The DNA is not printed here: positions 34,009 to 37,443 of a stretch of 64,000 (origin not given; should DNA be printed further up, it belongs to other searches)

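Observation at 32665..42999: Tightly coupled six-gene operon built around two paralogous giant VirB6/TrbL/TcpH-like membrane proteins: candidate undescribed T4SS-like translocation module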

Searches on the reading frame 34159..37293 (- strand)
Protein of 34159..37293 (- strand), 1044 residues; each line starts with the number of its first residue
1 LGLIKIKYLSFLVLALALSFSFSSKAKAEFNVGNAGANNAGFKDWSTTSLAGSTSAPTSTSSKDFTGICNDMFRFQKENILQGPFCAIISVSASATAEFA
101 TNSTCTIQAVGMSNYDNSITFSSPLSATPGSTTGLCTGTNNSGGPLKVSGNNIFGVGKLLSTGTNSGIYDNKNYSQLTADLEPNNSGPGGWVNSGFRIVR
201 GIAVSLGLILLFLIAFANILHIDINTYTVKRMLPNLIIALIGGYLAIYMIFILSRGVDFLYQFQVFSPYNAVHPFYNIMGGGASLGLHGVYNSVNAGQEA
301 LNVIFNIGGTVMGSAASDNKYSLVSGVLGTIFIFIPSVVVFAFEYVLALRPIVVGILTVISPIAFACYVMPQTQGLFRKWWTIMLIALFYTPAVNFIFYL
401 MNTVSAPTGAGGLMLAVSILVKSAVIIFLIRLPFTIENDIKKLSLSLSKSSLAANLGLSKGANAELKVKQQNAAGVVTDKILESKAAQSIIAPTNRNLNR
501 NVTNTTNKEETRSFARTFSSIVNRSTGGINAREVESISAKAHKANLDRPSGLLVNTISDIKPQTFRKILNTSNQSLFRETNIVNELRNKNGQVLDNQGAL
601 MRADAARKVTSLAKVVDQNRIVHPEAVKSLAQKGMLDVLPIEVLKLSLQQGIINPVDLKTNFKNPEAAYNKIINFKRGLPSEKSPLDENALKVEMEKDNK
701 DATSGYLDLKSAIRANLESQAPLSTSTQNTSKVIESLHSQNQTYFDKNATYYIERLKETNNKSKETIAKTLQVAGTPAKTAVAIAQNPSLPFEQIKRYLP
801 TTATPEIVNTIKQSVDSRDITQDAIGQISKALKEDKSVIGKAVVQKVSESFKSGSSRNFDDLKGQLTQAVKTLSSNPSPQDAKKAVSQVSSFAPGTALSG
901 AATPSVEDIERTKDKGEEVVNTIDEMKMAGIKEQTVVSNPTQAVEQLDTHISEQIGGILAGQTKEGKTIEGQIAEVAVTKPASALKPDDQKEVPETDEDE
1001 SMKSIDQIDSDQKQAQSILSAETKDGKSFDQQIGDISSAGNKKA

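Call 5: search_protein_families(library=pfam, proteins=[window:34159-37293:-], max_evalue=1)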
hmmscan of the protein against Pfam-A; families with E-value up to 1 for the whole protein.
window:34159-37293:- (1044 aa): 2 families
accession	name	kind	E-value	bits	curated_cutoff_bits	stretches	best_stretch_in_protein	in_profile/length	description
PF04610.19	TrbL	-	0.0043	17.3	25.9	1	275-430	51-212/215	TrbL/VirB6 plasmid conjugal transfer protein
PF10932.13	DUF2783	-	0.088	13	25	1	658-684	3-29/59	Protein of unknown function (DUF2783)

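Call 10: find_homologous_proteins(query=window:34159-37293:-)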
Query window:34159-37293:- (1044 aa): 26 proteins with E <= 0.001 among 8000 candidates.
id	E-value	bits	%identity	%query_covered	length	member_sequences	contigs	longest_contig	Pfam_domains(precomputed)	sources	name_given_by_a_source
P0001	0.0e+0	2234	100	99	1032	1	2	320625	-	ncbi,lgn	-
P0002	0.0e+0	1333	60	99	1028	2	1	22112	-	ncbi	-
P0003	0.0e+0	1245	54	100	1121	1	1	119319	-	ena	-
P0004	3.1e-295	1001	48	94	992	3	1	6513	-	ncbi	ncbi:MAG: hypothetical protein ABH810_03000, partial [bacterium]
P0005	5.6e-254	864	43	99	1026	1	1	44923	-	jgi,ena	-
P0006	2.6e-247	842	43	99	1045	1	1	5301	-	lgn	-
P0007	6.2e-245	834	42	100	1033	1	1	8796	-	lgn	-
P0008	1.4e-174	601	34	96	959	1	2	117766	-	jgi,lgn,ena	jgi:hypothetical protein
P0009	7.3e-170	586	43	70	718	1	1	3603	PF19590.5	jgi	jgi:hypothetical protein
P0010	6.4e-169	582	36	90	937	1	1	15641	-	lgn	-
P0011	1.0e-164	569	36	89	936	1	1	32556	-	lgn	-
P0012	1.9e-158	548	32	93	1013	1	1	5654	-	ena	-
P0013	3.8e-158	547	34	89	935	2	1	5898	PF04610.20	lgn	-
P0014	4.1e-158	547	32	90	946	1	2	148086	-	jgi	jgi:predicted RNA binding protein with dsRBD fold (UPF0201 family)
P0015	2.7e-157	544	35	90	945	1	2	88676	-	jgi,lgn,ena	-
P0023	8.3e-25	106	35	26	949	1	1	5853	PF19590.5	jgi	jgi:hypothetical protein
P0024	1.3e-6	45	22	28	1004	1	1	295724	-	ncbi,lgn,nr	ncbi:MAG: rane protein of unknown function [Candidatus Saccharibacteria bacterium]|nr:rane protein o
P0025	1.0e-5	42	26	29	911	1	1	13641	PF19590.5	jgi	jgi:hypothetical protein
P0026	3.8e-5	40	30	21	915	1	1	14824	PF19590.5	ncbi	-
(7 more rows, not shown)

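Call 12: find_encoding_contigs(protein=P0001, flank=10000, max_places=3)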
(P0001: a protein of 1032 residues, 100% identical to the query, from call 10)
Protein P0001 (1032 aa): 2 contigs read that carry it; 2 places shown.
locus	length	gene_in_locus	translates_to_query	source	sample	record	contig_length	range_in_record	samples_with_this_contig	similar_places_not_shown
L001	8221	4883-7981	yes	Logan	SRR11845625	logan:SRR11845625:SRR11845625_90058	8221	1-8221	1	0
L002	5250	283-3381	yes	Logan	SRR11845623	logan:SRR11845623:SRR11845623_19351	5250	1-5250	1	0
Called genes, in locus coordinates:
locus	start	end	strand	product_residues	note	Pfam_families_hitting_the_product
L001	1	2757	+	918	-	?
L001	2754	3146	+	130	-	-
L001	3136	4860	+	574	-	-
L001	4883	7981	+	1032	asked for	-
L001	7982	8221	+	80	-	?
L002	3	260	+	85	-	?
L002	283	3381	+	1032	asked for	-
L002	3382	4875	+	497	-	-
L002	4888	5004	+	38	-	-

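Call 13: find_encoding_contigs(protein=P0003, flank=10000, max_places=2)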
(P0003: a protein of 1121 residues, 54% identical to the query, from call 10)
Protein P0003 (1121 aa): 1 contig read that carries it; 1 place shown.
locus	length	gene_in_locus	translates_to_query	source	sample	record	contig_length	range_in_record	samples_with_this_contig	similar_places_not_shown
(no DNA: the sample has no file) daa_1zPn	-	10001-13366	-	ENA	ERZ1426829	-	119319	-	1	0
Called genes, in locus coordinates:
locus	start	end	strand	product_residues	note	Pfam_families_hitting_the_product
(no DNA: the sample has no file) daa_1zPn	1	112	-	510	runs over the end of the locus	PF04932:Wzy_C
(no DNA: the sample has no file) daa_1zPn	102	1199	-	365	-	PF00534:Glycos_transf_1, PF13692:Glyco_trans_1_4, PF13524:Glyco_trans_1_2 (weak)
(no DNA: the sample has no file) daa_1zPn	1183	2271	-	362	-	PF13439:Glyco_transf_4, PF13579:Glyco_trans_4_4, PF20706:GT4-conflict, PF00534:Glycos_transf_1, PF13692:Glyco_trans_1_4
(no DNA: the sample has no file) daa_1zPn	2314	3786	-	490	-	PF01943:Polysacc_synt, PF13440:Polysacc_synt_3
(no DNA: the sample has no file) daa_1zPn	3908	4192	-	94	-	PF01541:GIY-YIG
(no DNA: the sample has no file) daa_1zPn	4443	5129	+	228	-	-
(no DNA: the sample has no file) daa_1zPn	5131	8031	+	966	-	-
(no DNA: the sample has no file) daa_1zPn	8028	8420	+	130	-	-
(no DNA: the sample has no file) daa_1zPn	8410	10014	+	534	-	-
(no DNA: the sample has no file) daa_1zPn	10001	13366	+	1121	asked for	-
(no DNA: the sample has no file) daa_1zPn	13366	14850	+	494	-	-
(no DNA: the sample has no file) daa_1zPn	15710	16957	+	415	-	-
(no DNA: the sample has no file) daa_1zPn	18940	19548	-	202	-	-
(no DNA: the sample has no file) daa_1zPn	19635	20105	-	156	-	-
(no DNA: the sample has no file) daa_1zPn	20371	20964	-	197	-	-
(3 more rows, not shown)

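Call 14: find_encoding_contigs(protein=P0014, flank=10000, max_places=2)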
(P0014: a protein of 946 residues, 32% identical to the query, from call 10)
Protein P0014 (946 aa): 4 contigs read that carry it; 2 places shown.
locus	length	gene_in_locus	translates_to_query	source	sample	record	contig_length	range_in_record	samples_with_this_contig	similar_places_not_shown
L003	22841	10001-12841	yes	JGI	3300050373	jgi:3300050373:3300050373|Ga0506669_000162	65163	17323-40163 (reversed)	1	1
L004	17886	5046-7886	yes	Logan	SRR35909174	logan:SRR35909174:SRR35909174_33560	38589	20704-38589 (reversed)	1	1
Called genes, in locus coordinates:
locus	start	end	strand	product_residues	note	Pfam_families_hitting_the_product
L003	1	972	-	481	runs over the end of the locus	PF04932:Wzy_C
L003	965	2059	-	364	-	PF00534:Glycos_transf_1, PF13692:Glyco_trans_1_4, PF13524:Glyco_trans_1_2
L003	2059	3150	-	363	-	PF13439:Glyco_transf_4, PF13579:Glyco_trans_4_4 (weak), PF20706:GT4-conflict, PF00534:Glycos_transf_1, PF13692:Glyco_trans_1_4, PF13524:Glyco_trans_1_2 (weak)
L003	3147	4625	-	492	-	PF01943:Polysacc_synt, PF13440:Polysacc_synt_3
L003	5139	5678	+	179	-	-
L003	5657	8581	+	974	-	PF19590:TrbL_3 (weak)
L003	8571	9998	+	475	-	-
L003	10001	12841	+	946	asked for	-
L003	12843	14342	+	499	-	-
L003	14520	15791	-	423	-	PF00587:tRNA-synt_2b, PF03129:HGTP_anticodon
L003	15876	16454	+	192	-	PF01250:Ribosomal_S6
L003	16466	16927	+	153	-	PF00436:SSB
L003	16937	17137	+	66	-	PF01084:Ribosomal_S18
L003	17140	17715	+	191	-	PF08207:EFP_N, PF01132:EFP, PF09285:Elong-fact-P_C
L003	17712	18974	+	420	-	PF00675:Peptidase_M16, PF05193:Peptidase_M16_C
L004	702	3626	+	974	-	PF19590:TrbL_3 (weak)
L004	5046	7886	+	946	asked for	-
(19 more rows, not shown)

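Call 15: find_encoding_contigs(protein=P0024, flank=10000, max_places=2)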
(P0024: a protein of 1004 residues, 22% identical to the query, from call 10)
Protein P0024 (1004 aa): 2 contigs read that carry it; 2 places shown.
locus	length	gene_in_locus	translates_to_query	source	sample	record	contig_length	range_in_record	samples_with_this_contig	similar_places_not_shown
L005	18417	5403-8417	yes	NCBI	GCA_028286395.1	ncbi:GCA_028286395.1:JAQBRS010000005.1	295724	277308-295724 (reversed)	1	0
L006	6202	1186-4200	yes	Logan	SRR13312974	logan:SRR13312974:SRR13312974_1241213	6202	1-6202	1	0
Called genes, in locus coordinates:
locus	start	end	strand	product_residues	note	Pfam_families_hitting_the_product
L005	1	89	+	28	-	?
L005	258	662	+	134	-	PF18895:T4SS_pilin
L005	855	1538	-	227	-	-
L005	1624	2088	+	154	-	PF17886:ArsA_HSP20 (weak), PF00011:HSP20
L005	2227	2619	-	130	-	PF18895:T4SS_pilin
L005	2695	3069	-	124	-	PF18895:T4SS_pilin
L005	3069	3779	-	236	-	PF18895:T4SS_pilin, PF04956:TrbC (weak), PF18895:T4SS_pilin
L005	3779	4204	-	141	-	PF18895:T4SS_pilin (weak)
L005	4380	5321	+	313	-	-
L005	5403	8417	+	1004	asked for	-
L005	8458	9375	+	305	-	PF12666:PrgI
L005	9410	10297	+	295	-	PF26593:TraC-like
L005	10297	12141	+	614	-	PF01935:DUF87, PF12846:AAA_10 (weak), PF19044:P-loop_TraG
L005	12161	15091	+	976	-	-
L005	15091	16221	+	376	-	PF18013:Phage_lysozyme2, PF13529:Peptidase_C39_2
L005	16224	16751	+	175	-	-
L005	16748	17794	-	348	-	PF02463:SMC_N, PF13175:AAA_15, PF13476:AAA_23, PF13555:AAA_29 (faint), PF00931:NB-ARC (faint), PF13304:AAA_21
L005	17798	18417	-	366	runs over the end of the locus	PF00712:DNA_pol3_beta, PF02767:DNA_pol3_beta_2, PF02768:DNA_pol3_beta_3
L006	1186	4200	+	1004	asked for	-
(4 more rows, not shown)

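Call 17: list_cluster_members(proteins=[P0001, P0002, P0024])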
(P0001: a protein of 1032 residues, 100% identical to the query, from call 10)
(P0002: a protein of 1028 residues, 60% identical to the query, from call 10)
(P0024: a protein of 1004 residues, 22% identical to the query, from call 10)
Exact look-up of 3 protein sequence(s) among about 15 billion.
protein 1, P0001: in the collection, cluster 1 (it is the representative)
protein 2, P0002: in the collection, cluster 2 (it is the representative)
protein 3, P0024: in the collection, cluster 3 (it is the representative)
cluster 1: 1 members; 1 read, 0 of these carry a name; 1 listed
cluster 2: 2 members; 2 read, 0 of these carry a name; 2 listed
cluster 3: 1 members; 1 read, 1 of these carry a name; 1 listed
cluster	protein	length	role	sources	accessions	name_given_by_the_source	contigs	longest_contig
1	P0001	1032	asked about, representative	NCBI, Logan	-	-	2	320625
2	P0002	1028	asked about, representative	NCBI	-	-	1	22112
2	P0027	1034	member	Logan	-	-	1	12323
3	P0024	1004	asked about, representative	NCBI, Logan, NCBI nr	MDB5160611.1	MAG: rane protein of unknown function [Candidatus Saccharibacteria bacterium] | rane protein of unknown function [Candidatus Saccharibacteria bacterium]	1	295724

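Call 25: search_protein_families(library=pfam, alignment_id=A1, max_evalue=0.01)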
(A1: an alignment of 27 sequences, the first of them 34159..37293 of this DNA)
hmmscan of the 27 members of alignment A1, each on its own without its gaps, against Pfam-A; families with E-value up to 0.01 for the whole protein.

A. member 1, window:34159-37293:- (1044 aa): 1 family
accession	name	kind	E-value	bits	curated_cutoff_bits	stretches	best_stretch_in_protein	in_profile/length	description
PF04610.19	TrbL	-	0.0043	17.3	25.9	1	275-430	51-212/215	TrbL/VirB6 plasmid conjugal transfer protein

B. families by the number of members that match (of 27 scanned): 2 families
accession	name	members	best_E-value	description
PF04610.19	TrbL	14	4e-05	TrbL/VirB6 plasmid conjugal transfer protein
PF01196.24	Ribosomal_L17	1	0.0014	Ribosomal protein L17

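Call 26: search_solved_structures(query=A1, max_evalue=10, show_alignments=2)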
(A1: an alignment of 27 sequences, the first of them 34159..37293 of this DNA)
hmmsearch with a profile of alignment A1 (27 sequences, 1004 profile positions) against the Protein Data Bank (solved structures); distinct sequences matched with E-value up to 10: 14.
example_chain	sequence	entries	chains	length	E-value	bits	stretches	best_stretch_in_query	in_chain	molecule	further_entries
7o3v_F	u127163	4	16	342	0.038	15.2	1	264-404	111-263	TrwI protein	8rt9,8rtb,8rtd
9e2g_4Q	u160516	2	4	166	0.05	14.9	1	780-877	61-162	MOP23C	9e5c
2o1e_A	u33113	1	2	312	0.078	14.2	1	662-800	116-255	YcdH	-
6b85_J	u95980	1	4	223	0.14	13.4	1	346-434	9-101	TMHC4_R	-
9lmp_R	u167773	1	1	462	0.27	12.4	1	622-727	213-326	G-protein coupled receptor 4,Soluble cytochrome b562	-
6ytv_A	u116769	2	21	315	0.45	11.7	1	297-321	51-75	Calcium homeostasis modulator protein 6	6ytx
5cwb_A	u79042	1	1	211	0.91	10.7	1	875-910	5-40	Designed helical repeat protein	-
4n4u_A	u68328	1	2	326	1.4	10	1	839-897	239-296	Putative ABC transporter periplasmic solute-binding protein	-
7bqs_A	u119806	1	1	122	1.5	9.9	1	766-867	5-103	Nomur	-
9esh_Y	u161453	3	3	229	1.6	9.9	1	642-756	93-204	Pre-mRNA-splicing factor syf2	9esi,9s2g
7mwr_B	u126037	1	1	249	3.1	8.9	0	875-909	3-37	LHD101B4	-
4oxq_A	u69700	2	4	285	4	8.5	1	676-781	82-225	Manganese ABC transporter, periplasmic-binding protein SitA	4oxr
11kc_A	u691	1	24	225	6.4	7.9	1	346-432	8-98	Designed nanoparticle O43-TM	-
8e99_B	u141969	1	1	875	7.4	7.7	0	218-315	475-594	Glutamate receptor ionotropic, NMDA 2A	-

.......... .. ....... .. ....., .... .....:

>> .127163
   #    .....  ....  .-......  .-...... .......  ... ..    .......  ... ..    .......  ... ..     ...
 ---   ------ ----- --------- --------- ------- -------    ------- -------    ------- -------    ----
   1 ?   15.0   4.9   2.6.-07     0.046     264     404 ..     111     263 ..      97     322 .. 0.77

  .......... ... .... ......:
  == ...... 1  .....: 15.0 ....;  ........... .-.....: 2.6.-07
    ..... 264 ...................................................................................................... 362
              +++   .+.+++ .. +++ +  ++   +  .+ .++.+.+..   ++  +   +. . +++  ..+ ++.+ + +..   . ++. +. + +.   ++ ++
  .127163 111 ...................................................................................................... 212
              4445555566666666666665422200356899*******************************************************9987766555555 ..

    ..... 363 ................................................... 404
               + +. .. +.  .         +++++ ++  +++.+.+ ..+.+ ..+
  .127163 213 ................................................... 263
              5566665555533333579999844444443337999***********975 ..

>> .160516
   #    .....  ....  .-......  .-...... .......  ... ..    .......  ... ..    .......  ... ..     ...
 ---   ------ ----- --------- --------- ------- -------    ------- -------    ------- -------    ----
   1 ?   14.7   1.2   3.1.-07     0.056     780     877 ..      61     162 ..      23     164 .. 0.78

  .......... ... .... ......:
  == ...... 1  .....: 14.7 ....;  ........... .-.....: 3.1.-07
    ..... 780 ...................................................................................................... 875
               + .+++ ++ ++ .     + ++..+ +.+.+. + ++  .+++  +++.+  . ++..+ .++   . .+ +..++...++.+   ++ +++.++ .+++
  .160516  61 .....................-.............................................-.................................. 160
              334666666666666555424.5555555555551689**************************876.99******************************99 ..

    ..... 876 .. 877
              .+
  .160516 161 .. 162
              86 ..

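Call 28: search_protein_families(library=ncbifam, proteins=[window:34159-37293:-], max_evalue=0.1)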
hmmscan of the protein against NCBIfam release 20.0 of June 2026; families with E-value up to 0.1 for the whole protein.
window:34159-37293:- (1044 aa): 2 families
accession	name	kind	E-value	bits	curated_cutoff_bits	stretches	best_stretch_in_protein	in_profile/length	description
TIGR03013.1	EpsB_2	subfamily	0.0069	15.5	393.35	1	327-500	12-179/443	TIGR03013 family XrtA/PEP-CTERM system glycosyltransferase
NF001250.0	PRK00218.1-6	equivalog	0.05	13.1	262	0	531-587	114-166/205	high frequency lysogenization protein HflD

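Call 30: find_related_loci(query=A2, collection=genome_contigs, flank=10000)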
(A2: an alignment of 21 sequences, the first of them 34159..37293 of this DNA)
Query A2 (1044 aa) in genome_contigs; peptide patterns used: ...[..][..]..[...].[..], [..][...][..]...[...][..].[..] (x = any residue, [..] = any of these).
101 stretches matched a pattern; 7 encode a relative of the query (tblastn E <= 1e-3); 7 distinct loci.
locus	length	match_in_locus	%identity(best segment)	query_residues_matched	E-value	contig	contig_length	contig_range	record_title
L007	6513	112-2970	48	4-981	0e+0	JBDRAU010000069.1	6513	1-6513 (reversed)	MAG: bacterium isolate MEGAHIT-group-1.1015 k141_554865, whole genome shotgun sequence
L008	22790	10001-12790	37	31-981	0e+0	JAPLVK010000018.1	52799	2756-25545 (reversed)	MAG: Candidatus Berkelbacteria bacterium isolate LacPavin_0419_WC90_MAG_42_10 LacPavin_0419_WC90_scaffold_939680, whole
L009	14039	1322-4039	35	7-961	4e-177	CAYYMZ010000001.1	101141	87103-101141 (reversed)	MAG TPA_asm: uncultured Candidatus Saccharibacteria bacterium isolate SRP178699_co1_616 genome assembly, contig: NODE_12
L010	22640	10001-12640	34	68-982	1e-161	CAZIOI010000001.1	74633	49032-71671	MAG TPA_asm: uncultured Candidatus Saccharibacteria bacterium isolate SRP192927_co3_90 genome assembly, contig: NODE_542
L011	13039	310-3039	34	57-968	6e-160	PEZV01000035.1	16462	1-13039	MAG: Candidatus Berkelbacteria bacterium CG10_big_fil_rev_8_21_14_0_10_41_12 CG10_8_21_14_0.10_scaffold_3307_c, whole ge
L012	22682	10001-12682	33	57-983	3e-159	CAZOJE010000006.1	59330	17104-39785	MAG TPA_asm: uncultured Candidatus Saccharibacteria bacterium isolate SRP216815_co1_184 genome assembly, contig: NODE_55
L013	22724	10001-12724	33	61-1007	4e-148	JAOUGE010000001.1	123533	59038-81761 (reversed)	MAG: Candidatus Berkelbacteria bacterium isolate 4_1_July_SF_Bin64 4_1_July_SF_Bin64_scaffold_31_c1, whole genome shotgu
